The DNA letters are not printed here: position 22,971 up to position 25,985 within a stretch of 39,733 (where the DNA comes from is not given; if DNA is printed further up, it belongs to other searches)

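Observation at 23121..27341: Single-polypeptide fusion of a YfhO-type GT-C glycosyltransferase with a MOP/Wzx flippase (1406 aa)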

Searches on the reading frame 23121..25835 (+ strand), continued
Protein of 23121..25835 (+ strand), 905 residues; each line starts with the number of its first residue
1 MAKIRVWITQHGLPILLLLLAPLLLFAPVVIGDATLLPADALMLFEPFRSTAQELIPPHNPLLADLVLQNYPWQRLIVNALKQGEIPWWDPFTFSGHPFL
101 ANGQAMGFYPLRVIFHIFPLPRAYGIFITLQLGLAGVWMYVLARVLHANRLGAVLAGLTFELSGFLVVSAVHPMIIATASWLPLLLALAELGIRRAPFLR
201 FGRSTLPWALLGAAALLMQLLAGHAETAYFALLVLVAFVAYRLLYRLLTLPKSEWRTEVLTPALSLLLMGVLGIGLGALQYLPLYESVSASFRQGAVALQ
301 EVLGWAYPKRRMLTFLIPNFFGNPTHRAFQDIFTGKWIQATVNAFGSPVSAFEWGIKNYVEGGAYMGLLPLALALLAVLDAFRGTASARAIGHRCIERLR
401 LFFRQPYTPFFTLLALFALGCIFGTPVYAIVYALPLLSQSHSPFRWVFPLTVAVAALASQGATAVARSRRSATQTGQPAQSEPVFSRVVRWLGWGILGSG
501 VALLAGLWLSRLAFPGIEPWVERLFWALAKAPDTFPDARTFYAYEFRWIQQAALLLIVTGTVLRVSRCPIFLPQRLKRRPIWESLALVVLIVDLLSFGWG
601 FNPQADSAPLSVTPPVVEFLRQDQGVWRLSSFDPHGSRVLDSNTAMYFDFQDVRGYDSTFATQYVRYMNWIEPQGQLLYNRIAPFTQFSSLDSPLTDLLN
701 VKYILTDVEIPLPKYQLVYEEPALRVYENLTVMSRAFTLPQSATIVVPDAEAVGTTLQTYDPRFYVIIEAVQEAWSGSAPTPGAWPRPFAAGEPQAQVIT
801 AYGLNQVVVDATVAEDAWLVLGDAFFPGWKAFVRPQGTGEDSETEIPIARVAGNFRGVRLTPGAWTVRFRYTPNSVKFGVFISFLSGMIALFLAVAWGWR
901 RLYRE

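Call 67: find_encoding_contigs(protein=P0382, flank=7000, max_places=1)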
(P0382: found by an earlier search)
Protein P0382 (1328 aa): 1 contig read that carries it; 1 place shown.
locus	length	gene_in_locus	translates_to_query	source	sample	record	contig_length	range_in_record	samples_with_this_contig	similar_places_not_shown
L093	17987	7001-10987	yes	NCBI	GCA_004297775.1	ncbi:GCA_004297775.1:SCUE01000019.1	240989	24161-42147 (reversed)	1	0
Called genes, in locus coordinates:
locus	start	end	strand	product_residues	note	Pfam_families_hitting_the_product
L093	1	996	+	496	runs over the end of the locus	PF00005:ABC_tran, PF13304:AAA_21 (faint), PF00005:ABC_tran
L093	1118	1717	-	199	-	PF12804:NTP_transf_3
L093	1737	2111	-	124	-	PF01597:GCV_H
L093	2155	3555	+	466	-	PF00919:UPF0004, PF04055:Radical_SAM, PF01938:TRAM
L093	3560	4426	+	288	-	PF04321:RmlD_sub_bind, PF01370:Epimerase, PF16363:GDP_Man_Dehyd (weak)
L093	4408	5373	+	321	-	PF00535:Glycos_transf_2, PF13641:Glyco_tranf_2_3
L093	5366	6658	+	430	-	PF09913:DUF2142, PF13231:PMT_2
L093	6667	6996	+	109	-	-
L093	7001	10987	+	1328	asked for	PF09586:YfhO, PF01943:Polysacc_synt, PF13440:Polysacc_synt_3, PF01554:MatE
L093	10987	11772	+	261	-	PF18900:DUF5656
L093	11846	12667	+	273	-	PF13424:TPR_12 (weak), PF13432:TPR_16, PF14559:TPR_19 (weak), PF13431:TPR_17 (faint), PF00515:TPR_1, PF07719:TPR_2 (weak), PF13428:TPR_14 (weak), PF13414:TPR_11, +1 more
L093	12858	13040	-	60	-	-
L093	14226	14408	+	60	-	-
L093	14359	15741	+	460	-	PF01425:Amidase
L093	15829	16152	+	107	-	-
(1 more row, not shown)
